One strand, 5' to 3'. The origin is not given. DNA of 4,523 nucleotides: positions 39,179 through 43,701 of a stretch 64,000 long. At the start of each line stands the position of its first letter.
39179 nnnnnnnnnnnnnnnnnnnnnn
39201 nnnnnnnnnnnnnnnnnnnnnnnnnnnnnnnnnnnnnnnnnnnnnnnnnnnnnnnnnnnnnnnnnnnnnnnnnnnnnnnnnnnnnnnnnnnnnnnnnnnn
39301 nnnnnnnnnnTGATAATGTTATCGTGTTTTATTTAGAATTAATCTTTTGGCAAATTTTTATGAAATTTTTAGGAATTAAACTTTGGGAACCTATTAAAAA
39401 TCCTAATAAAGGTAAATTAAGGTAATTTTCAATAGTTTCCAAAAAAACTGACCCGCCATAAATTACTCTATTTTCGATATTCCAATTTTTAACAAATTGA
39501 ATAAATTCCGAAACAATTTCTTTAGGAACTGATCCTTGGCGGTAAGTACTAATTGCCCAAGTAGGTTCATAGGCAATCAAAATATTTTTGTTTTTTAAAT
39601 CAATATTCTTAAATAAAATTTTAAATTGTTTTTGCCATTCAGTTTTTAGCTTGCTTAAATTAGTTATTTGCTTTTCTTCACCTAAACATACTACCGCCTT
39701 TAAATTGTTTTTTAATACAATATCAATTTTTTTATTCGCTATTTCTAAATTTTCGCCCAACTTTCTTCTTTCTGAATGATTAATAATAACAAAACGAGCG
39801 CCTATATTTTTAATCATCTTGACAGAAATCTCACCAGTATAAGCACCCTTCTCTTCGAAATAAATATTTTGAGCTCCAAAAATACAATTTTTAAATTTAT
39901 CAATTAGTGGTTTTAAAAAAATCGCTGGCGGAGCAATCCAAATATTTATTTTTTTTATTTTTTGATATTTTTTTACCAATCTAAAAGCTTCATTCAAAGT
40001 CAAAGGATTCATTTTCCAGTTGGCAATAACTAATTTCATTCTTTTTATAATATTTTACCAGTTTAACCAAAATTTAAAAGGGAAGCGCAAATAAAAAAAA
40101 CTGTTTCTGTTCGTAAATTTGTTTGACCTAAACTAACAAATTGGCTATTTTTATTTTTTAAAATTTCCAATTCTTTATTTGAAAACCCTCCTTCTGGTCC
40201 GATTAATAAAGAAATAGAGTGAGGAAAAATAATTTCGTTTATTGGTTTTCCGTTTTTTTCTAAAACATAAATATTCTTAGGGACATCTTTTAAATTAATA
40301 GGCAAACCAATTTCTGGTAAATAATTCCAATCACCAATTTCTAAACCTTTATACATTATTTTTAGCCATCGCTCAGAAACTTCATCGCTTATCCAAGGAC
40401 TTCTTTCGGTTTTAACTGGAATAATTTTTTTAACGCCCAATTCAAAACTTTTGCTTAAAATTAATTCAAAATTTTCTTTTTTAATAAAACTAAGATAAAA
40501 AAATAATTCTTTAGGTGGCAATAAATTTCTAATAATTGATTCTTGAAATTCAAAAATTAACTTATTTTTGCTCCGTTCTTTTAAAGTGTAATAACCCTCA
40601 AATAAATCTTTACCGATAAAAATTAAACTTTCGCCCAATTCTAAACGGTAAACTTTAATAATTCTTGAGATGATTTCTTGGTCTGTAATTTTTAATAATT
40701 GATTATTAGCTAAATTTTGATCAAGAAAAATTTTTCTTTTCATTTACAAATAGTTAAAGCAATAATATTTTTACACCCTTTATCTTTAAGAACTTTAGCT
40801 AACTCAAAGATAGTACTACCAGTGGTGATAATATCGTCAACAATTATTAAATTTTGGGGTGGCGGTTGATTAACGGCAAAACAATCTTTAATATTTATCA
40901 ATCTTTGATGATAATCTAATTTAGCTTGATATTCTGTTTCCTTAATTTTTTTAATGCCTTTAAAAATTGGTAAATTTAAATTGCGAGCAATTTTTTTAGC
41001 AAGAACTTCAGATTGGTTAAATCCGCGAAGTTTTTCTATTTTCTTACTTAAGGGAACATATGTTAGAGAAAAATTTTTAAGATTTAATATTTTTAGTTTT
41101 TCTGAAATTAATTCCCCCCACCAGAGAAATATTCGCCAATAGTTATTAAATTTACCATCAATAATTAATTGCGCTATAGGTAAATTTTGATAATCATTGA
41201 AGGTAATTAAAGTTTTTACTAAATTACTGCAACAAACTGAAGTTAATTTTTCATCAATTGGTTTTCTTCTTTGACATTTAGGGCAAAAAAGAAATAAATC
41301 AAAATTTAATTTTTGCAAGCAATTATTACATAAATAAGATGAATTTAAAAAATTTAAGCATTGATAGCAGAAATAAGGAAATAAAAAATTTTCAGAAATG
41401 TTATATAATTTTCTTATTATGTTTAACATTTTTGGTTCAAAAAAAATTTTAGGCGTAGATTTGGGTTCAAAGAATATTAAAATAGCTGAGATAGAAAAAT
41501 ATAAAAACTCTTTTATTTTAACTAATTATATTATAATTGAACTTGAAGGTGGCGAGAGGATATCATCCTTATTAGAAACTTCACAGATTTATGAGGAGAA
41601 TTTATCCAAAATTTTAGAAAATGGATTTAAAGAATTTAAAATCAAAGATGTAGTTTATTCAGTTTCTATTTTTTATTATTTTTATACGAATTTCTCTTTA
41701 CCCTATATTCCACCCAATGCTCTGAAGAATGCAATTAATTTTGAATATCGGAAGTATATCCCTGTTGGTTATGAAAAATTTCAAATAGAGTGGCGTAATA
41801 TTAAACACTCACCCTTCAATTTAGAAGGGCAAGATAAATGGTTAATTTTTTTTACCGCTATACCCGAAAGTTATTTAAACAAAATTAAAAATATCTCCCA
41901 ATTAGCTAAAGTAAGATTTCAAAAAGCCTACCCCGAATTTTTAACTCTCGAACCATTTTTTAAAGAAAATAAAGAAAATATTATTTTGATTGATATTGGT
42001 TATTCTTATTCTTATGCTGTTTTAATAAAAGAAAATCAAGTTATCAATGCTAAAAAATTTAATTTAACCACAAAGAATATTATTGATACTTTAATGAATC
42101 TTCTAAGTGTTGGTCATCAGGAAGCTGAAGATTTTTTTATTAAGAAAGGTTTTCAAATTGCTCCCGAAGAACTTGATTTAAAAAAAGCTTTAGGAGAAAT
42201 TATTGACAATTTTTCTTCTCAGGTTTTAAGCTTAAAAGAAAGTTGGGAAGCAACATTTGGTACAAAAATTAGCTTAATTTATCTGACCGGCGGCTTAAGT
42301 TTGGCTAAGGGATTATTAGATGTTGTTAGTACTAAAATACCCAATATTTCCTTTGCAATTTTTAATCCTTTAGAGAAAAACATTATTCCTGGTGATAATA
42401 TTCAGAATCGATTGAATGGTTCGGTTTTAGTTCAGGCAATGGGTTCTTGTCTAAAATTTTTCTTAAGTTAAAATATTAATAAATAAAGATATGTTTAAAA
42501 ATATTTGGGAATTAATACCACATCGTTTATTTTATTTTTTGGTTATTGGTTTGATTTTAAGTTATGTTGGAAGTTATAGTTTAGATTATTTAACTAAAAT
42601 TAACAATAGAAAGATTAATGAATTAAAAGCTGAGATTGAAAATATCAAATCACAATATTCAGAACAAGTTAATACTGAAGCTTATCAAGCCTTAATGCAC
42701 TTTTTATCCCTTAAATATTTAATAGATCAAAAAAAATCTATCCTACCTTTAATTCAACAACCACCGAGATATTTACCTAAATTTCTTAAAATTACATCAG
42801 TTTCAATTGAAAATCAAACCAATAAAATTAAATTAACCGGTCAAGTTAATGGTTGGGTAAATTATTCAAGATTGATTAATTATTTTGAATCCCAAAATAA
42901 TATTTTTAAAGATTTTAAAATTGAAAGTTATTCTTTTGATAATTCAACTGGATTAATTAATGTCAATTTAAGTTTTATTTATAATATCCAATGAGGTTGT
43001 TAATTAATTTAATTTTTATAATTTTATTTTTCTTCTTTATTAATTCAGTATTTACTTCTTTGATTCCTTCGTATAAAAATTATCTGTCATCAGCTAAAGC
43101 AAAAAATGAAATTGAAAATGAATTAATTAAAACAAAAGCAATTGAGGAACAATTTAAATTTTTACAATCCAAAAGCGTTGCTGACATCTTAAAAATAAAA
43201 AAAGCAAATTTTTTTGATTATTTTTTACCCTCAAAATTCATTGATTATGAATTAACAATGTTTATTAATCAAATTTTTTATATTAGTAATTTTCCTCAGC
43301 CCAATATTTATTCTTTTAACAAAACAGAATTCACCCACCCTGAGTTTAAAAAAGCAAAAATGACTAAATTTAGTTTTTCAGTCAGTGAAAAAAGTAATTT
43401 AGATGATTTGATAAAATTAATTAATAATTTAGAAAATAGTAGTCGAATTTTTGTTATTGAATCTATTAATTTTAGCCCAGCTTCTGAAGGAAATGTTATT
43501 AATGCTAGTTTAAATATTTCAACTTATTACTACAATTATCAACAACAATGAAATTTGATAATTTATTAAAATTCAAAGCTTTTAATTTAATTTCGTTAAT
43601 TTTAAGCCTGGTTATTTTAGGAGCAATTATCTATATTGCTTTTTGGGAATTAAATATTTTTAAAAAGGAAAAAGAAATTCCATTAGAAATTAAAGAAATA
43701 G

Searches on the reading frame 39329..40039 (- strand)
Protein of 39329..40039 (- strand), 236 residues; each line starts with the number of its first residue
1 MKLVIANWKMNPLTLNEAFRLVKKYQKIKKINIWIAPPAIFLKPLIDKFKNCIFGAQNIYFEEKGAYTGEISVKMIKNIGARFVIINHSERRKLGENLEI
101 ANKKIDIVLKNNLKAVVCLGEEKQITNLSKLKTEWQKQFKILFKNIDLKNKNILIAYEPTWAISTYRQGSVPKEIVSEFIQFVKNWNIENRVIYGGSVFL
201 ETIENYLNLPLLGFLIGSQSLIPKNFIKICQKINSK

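Call 11: search_protein_families(library=pfam, proteins=[window:39329-40039:-], max_evalue=0.001)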
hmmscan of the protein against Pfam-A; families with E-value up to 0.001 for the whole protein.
window:39329-40039:- (236 aa): 1 family
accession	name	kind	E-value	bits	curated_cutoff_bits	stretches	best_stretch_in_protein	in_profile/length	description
PF00121.24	TIM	-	1.3e-54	185.8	20.1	1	2-232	1-244/245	Triosephosphate isomerase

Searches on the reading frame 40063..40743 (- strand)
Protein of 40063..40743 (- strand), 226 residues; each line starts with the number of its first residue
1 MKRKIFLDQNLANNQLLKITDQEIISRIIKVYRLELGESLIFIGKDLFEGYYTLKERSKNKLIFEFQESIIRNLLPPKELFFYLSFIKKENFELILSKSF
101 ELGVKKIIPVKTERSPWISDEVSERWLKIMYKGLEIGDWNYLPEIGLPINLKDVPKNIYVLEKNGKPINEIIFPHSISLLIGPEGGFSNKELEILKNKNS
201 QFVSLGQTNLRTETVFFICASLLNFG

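Call 11: search_protein_families(library=pfam, proteins=[window:40063-40743:-], max_evalue=0.001)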
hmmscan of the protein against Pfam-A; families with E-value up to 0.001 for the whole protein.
window:40063-40743:- (226 aa): 1 family
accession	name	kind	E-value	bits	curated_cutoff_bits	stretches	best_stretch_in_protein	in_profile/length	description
PF04452.19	Methyltrans_RNA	-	1.1e-28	100.3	23.9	1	77-223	4-164/165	RNA methyltransferase domain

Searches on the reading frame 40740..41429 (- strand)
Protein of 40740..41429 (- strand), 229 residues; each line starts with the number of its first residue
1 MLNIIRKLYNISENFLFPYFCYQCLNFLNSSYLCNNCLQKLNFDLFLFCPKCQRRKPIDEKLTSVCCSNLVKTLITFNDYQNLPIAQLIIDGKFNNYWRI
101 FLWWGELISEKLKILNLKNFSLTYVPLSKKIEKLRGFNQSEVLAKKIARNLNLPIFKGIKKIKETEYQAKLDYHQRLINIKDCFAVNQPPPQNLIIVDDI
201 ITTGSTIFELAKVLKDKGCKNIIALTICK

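Call 11: search_protein_families(library=pfam, proteins=[window:40740-41429:-], max_evalue=0.001)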
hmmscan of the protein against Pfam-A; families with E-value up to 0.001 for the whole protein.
window:40740-41429:- (229 aa): 1 family
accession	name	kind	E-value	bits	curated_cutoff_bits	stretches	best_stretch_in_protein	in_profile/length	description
PF00156.33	Pribosyltran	-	2.3e-07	30.7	26.3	1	140-228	40-124/158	Phosphoribosyl transferase domain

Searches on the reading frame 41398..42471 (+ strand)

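Call 11: search_protein_families(library=pfam, proteins=[window:41398-42471:+], max_evalue=0.001)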
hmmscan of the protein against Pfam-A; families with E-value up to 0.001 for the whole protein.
window:41398-42471:+ (357 aa): 2 families
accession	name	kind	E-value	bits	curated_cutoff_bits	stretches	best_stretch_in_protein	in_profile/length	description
PF11104.14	PilM_2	-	1.9e-10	40.6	27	1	19-349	1-334/340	Type IV pilus assembly protein PilM;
PF14450.12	FtsA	-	0.00031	21.6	31.8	0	196-313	1-102/127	Cell division protein FtsA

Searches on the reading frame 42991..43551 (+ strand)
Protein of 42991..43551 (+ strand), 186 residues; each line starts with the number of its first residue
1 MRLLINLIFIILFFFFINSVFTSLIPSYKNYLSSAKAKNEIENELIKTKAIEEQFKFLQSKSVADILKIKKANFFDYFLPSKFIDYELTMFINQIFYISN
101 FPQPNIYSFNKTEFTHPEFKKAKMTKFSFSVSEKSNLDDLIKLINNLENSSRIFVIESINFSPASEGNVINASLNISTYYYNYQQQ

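Call 11: search_protein_families(library=pfam, proteins=[window:42991-43551:+], max_evalue=0.001)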
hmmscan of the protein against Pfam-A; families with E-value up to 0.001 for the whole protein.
window:42991-43551:+ (186 aa): 0 families

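Call 70: search_protein_families(library=pfam, proteins=[window:42991-43551:+], max_evalue=0.1)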
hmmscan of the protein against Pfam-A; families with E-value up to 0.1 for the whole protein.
window:42991-43551:+ (186 aa): 1 family
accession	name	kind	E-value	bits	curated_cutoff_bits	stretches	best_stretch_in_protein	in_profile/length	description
PF10741.14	T2SSM_b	-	0.014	15.7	21.7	1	116-162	40-86/111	Type II secretion system (T2SS), protein M subtype b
